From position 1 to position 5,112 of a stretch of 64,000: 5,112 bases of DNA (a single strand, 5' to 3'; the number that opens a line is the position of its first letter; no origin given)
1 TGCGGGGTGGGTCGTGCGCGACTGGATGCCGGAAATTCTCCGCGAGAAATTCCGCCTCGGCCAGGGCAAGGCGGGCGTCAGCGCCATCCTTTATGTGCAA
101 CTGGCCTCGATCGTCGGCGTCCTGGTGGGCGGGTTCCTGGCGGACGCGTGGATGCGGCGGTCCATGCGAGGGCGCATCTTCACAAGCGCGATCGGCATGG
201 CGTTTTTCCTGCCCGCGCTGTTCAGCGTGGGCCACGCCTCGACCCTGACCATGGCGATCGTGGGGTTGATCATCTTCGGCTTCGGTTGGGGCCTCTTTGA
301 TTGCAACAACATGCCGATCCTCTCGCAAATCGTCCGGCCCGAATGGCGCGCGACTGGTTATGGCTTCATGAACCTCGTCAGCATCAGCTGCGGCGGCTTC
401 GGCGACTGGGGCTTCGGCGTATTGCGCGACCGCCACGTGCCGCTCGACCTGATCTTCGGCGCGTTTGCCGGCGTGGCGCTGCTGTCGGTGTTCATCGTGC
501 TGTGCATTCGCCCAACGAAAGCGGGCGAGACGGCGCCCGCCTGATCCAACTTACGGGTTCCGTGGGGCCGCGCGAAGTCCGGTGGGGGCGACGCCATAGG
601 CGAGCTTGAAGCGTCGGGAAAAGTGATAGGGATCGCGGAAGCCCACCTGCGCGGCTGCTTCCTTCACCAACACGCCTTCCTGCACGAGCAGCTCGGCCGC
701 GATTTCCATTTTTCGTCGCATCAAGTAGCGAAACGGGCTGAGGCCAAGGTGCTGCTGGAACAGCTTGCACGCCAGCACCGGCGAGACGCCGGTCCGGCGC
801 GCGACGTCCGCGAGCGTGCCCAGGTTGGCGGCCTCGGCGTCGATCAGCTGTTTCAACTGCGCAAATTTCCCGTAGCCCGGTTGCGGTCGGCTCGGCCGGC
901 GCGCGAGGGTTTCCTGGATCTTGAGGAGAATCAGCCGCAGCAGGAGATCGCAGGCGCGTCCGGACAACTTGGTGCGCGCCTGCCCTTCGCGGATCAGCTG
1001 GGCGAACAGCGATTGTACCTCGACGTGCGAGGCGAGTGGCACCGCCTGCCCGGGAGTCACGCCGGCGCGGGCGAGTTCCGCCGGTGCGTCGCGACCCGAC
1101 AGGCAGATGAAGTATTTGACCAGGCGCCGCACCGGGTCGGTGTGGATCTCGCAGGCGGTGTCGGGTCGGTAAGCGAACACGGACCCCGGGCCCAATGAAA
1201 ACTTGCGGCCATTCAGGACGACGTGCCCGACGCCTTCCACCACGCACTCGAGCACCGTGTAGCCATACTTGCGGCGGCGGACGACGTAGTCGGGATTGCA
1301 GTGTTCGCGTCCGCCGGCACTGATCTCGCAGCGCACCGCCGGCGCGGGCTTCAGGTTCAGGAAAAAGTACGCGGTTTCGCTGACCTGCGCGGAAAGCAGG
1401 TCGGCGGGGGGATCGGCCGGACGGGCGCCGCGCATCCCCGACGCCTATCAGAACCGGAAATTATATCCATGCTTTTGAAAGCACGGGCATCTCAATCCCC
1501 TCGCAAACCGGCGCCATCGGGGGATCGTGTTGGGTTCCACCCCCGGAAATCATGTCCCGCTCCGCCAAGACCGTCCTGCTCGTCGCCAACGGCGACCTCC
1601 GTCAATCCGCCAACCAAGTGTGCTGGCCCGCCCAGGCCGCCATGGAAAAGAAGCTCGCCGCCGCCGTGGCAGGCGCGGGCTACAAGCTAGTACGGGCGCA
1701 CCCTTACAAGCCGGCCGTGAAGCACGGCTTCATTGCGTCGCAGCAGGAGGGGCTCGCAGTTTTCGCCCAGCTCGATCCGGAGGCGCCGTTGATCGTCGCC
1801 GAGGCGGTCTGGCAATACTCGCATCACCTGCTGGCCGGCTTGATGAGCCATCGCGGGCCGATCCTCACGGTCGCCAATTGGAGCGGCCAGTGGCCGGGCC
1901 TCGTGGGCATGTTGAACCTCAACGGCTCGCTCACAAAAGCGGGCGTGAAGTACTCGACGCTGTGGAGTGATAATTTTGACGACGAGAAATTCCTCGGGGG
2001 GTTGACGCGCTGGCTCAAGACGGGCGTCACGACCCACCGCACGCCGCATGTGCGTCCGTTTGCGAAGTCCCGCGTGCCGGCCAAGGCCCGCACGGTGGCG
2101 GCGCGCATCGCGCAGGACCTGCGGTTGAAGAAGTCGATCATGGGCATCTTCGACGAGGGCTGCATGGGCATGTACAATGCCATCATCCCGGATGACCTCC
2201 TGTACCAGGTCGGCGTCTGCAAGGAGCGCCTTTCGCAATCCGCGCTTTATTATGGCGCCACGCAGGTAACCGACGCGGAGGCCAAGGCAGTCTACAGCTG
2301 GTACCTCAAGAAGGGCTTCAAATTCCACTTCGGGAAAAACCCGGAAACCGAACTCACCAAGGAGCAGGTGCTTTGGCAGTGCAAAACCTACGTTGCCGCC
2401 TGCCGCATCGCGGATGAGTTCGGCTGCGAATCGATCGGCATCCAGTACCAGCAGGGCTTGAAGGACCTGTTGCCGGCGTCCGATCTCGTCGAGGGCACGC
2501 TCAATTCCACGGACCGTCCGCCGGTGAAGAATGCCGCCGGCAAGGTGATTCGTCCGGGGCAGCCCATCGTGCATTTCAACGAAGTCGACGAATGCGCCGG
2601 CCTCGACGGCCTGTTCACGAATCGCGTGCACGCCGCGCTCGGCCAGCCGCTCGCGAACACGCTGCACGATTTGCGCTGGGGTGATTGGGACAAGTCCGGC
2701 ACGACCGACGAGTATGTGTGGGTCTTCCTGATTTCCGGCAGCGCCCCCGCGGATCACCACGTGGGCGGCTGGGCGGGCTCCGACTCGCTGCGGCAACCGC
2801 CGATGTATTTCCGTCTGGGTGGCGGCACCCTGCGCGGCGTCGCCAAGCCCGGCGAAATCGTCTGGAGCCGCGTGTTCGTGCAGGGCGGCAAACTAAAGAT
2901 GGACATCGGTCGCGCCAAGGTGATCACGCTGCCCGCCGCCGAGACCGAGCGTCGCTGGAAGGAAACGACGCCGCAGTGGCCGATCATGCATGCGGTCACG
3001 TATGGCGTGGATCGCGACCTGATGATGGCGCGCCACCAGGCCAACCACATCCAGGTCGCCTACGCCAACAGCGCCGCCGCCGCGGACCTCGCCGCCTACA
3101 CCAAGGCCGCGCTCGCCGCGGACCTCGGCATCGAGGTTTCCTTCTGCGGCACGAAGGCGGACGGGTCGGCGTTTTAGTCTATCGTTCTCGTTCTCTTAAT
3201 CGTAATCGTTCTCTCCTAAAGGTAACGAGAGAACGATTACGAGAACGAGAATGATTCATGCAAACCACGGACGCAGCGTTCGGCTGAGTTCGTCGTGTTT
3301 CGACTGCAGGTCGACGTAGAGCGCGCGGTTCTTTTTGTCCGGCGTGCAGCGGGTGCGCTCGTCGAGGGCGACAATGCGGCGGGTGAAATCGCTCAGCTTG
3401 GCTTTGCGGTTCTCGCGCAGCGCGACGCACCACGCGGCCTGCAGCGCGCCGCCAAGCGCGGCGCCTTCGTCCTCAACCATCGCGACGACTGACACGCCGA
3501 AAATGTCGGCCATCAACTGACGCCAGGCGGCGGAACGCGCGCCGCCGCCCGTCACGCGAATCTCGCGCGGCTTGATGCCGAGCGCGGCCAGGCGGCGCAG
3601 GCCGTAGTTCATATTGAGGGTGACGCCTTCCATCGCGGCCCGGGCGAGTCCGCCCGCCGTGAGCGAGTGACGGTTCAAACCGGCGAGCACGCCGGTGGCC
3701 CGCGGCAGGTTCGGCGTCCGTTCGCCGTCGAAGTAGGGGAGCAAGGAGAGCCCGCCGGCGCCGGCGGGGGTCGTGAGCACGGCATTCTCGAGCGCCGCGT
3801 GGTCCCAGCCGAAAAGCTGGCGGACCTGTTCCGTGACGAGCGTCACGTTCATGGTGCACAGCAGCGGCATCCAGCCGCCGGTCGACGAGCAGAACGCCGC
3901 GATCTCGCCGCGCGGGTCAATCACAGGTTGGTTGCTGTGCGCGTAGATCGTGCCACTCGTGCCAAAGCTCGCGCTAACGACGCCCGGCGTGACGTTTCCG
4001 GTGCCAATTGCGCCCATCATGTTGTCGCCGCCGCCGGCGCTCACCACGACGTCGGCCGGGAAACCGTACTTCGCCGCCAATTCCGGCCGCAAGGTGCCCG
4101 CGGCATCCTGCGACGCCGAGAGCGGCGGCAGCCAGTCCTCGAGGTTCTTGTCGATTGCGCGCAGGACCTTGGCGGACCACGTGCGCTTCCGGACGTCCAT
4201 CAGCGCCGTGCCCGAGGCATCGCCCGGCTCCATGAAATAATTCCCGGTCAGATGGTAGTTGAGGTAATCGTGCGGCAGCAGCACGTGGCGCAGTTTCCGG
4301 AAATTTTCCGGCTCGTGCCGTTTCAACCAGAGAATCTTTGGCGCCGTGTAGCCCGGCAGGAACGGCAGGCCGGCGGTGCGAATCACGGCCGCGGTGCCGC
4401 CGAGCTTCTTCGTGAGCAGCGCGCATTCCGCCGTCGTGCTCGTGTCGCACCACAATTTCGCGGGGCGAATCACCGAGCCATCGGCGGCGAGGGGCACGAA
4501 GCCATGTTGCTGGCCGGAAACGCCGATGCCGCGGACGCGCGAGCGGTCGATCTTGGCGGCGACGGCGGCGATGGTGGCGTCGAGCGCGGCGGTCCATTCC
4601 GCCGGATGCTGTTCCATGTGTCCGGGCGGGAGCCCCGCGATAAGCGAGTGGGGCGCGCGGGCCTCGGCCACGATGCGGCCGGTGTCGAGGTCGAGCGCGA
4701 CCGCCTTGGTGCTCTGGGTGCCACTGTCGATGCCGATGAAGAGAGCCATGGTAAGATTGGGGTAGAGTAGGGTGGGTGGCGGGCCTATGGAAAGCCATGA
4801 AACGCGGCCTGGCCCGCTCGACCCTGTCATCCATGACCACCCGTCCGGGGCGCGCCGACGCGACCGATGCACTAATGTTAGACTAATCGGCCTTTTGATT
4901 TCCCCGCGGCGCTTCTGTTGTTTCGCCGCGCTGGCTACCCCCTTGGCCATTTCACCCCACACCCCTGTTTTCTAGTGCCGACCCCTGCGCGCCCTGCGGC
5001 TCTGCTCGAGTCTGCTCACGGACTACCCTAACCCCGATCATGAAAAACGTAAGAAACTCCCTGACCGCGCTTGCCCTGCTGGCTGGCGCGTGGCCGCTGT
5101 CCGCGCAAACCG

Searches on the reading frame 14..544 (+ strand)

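Call 95: search_protein_families(library=pfam, proteins=[window:14-544:+], max_evalue=0.01)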
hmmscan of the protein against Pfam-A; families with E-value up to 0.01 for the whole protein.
window:14-544:+ (176 aa): 1 family
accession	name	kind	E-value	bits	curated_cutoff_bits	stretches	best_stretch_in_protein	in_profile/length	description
PF07690.21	MFS_1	-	4.6e-11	42.7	33.4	1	4-123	224-339/347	Major Facilitator Superfamily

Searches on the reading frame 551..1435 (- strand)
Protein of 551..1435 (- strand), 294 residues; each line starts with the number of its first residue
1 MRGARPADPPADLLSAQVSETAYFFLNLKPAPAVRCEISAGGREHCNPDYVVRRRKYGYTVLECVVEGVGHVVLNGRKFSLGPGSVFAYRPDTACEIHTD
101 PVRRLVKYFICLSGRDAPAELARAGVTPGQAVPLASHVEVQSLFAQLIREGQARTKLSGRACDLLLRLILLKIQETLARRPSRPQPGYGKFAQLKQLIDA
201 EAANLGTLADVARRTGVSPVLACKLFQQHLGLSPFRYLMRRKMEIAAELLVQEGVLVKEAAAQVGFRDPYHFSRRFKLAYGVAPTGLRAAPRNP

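Call 95: search_protein_families(library=pfam, proteins=[window:551-1435:-], max_evalue=0.01)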
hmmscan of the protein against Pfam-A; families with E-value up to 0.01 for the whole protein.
window:551-1435:- (294 aa): 4 families
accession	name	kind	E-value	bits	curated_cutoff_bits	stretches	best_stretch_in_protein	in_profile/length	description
PF12833.13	HTH_18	-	2.2e-18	66.8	33.6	1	212-289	2-79/80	Helix-turn-helix domain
PF00165.29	HTH_AraC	-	7.7e-13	48.7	26.6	2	253-285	7-38/42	Bacterial regulatory helix-turn-helix proteins, AraC family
PF02311.25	AraC_binding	-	2.2e-12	47.3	21.1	1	43-164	7-125/135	AraC-like ligand binding domain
PF14525.12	AraC_binding_2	-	0.0084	16.3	27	0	45-101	40-97/173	AraC-binding-like domain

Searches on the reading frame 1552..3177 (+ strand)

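Call 8: search_protein_families(library=pfam, proteins=[window:1552-3177:+])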
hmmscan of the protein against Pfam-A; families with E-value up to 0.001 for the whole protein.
window:1552-3177:+ (541 aa): 2 families
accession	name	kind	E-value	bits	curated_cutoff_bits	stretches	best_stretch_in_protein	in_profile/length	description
PF02952.23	Fucose_iso_C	-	5.7e-07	29.7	29.3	1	421-510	35-127/143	L-fucose isomerase, C-terminal domain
PF07881.17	Fucose_iso_N1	-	0.00049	20.4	28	1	80-145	78-141/169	L-fucose isomerase, first N-terminal domain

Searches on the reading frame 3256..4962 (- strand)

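Call 8: search_protein_families(library=pfam, proteins=[window:3256-4962:-])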
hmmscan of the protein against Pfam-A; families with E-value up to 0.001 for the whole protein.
window:3256-4962:- (568 aa): 2 families
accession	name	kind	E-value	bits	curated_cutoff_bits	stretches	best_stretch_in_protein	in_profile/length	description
PF00370.27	FGGY_N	-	7.8e-61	206.2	28.8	1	75-320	2-245/245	FGGY family of carbohydrate kinases, N-terminal domain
PF02782.22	FGGY_C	-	6.7e-27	95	27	1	330-511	2-196/198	FGGY family of carbohydrate kinases, C-terminal domain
